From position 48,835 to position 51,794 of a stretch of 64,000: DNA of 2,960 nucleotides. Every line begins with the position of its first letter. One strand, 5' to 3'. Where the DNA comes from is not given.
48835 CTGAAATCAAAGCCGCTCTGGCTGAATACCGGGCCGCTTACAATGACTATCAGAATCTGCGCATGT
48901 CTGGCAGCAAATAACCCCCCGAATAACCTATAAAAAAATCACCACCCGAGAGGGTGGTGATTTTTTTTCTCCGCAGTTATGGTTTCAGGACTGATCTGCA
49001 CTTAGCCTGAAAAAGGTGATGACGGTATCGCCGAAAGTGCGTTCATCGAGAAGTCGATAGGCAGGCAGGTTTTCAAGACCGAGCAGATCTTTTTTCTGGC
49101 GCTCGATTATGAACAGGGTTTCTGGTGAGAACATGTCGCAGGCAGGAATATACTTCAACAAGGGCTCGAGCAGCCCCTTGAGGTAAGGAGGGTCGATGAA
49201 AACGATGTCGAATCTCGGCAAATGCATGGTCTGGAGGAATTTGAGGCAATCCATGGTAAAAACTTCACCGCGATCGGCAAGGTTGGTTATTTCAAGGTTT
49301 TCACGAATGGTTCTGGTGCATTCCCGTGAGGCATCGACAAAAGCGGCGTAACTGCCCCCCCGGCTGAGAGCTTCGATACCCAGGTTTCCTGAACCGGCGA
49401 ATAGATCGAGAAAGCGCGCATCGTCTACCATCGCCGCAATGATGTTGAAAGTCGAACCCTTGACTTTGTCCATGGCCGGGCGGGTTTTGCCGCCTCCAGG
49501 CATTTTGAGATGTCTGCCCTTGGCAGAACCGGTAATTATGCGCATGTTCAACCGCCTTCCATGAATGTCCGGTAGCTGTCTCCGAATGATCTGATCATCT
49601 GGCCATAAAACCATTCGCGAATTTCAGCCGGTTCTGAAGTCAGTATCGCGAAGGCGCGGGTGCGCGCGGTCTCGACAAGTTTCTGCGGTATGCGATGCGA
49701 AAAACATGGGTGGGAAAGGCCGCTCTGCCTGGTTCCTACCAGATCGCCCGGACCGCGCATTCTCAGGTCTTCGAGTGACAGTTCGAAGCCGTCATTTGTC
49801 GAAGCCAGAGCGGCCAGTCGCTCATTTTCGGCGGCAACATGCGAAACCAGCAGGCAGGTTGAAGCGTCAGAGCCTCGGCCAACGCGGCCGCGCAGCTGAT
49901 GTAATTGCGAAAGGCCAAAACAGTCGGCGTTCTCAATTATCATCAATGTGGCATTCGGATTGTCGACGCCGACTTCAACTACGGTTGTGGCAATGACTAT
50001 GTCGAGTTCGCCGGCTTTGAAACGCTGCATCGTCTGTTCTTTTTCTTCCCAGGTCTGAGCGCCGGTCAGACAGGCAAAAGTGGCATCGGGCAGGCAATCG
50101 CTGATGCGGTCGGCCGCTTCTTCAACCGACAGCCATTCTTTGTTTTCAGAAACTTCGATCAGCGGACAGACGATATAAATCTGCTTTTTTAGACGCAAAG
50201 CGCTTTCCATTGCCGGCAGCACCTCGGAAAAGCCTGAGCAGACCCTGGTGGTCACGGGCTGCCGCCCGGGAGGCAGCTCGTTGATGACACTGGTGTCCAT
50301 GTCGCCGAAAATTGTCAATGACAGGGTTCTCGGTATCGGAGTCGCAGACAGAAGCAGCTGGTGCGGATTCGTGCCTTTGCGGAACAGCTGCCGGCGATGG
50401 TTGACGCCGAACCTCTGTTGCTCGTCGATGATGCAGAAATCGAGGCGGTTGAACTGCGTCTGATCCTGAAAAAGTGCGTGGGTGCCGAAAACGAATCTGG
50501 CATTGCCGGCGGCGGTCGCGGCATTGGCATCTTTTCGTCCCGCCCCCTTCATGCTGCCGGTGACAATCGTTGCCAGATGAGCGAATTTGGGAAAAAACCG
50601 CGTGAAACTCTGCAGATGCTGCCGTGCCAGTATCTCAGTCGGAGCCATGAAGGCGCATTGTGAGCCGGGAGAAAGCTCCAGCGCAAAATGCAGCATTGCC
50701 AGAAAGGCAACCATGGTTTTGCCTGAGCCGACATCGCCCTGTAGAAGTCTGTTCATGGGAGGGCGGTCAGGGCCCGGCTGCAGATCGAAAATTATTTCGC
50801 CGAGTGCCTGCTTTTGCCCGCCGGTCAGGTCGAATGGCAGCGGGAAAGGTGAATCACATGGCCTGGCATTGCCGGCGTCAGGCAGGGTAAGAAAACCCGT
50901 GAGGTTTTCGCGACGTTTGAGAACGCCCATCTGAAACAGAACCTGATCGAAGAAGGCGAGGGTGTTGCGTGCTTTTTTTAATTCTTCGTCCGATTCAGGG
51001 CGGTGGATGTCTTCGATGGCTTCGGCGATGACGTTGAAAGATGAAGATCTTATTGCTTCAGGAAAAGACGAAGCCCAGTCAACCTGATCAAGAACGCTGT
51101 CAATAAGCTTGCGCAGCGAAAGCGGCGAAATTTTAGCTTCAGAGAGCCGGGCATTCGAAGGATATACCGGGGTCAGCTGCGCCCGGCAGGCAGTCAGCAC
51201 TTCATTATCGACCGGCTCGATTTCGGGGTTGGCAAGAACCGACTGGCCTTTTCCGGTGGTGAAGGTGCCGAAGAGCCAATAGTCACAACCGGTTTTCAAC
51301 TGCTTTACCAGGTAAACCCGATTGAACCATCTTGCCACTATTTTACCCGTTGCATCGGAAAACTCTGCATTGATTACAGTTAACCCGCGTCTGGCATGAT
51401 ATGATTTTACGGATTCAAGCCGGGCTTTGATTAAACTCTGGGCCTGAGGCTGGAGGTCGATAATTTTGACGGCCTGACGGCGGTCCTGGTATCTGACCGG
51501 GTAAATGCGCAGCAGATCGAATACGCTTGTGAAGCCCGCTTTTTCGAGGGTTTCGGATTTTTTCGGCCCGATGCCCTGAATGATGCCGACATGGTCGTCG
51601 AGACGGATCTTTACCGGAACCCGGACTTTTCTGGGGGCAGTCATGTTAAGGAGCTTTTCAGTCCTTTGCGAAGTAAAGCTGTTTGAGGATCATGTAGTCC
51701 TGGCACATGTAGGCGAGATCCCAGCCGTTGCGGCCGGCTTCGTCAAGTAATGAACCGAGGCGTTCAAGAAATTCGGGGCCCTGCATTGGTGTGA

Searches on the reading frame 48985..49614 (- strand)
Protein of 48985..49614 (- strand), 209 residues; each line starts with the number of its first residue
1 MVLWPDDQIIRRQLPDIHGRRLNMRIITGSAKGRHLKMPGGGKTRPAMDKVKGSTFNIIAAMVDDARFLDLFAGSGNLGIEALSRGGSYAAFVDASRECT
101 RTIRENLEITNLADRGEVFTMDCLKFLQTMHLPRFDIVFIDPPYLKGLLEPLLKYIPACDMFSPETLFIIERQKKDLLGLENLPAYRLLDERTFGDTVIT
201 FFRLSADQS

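Call 32: search_protein_families(library=pfam, proteins=[window:48985-49614:-], max_evalue=0.00001)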
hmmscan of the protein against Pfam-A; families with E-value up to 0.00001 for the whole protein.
window:48985-49614:- (209 aa): 1 family
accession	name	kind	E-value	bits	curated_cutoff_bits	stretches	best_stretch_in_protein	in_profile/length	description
PF03602.21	Cons_hypoth95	-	5.5e-47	160.2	24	1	24-202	1-181/182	Conserved hypothetical protein 95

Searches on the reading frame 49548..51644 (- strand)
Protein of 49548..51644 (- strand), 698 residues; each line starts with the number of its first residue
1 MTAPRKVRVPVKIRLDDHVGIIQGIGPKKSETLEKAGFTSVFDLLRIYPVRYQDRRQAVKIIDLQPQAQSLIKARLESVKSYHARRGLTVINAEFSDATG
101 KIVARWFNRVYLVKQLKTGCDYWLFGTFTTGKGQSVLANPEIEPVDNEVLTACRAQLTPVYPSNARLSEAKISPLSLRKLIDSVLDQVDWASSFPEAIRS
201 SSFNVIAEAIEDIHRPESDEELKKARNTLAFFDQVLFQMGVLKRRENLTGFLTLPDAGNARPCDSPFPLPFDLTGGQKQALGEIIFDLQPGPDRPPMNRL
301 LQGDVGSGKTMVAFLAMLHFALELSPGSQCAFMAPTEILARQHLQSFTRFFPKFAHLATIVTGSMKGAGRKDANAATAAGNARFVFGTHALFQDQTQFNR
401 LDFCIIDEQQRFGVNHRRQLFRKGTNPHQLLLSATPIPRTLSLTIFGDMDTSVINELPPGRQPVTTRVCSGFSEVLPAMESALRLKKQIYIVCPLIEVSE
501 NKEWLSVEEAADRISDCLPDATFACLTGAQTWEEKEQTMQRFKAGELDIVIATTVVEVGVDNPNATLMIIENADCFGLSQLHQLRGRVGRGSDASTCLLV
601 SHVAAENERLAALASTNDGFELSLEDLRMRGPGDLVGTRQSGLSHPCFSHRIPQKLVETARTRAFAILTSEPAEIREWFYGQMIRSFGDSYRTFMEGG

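Call 32: search_protein_families(library=pfam, proteins=[window:49548-51644:-], max_evalue=0.00001)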
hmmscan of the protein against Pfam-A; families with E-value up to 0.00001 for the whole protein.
window:49548-51644:- (698 aa): 5 families
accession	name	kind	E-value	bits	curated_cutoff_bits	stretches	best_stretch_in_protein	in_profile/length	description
PF00270.35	DEAD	-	2e-22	80.1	26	1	298-440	16-163/167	DEAD/DEAH box helicase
PF17191.10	RecG_wedge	-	3.1e-22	79.3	23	1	22-172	5-151/162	RecG wedge domain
PF00271.37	Helicase_C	-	6.2e-16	59.1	23.5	1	486-590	15-108/110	Helicase conserved C-terminal domain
PF04851.21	ResIII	-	7.8e-12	45.8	22.5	1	275-436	6-162/164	Type III restriction enzyme, res subunit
PF19833.4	RecG_dom3_C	-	4.8e-09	36.6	26.8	1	616-672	1-59/87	ATP-dependent DNA helicase RecG, domain 3, C-terminal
